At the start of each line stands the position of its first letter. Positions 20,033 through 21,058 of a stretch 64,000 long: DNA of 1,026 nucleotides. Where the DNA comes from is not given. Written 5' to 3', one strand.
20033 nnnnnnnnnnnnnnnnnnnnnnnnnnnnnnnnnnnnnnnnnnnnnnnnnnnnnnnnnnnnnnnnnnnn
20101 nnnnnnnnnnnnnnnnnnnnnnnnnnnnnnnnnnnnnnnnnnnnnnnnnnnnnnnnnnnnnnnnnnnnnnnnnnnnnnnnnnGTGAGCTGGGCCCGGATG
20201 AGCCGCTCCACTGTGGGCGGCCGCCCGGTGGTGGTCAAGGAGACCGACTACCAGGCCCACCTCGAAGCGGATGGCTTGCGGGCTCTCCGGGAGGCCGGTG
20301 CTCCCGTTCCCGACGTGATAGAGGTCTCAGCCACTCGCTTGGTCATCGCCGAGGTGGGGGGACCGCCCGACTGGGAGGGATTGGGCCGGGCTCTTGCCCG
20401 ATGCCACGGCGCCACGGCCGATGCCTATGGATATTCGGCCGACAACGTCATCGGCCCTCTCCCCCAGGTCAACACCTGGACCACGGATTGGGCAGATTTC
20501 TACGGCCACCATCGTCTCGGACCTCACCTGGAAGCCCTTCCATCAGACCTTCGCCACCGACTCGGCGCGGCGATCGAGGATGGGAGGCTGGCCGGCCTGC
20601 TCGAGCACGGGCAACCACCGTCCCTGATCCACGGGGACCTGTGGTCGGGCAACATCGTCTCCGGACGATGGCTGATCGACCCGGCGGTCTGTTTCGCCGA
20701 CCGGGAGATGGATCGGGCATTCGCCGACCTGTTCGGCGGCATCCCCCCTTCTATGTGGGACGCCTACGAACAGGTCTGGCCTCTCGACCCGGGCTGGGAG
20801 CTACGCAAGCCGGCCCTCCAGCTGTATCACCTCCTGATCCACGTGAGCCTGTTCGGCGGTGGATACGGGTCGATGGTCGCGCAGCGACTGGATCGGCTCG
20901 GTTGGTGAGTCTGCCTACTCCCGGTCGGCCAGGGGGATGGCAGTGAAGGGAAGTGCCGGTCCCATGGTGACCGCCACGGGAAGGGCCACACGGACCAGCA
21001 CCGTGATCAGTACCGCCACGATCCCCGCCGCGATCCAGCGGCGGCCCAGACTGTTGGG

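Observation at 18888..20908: Orphan SPPY-type DNA methyltransferase translationally coupled to a LMW tyrosine phosphatase and a fructosamine kinase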

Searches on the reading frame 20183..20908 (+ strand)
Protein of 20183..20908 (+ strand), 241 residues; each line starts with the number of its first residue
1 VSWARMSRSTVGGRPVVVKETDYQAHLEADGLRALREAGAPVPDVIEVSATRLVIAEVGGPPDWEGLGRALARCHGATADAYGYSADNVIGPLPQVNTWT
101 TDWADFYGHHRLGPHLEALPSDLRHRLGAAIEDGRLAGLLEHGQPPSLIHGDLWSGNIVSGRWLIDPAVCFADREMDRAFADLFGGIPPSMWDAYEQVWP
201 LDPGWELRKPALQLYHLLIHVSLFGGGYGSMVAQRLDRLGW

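Call 7: search_protein_families(library=pfam, proteins=[window:20183-20908:+], max_evalue=0.01)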
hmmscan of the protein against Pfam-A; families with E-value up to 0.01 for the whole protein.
window:20183-20908:+ (241 aa): 2 families
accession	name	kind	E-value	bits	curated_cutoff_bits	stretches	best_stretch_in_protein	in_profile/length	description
PF03881.20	Fructosamin_kin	-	5.3e-51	174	22.4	1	27-238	58-284/288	Fructosamine kinase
PF01636.29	APH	-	3.5e-06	27.4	23.2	1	24-159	36-181/239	Phosphotransferase enzyme family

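Call 8: search_protein_families(library=ncbifam, proteins=[window:20183-20908:+], max_evalue=0.01)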
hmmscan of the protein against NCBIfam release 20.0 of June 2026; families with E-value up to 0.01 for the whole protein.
window:20183-20908:+ (241 aa): 0 families
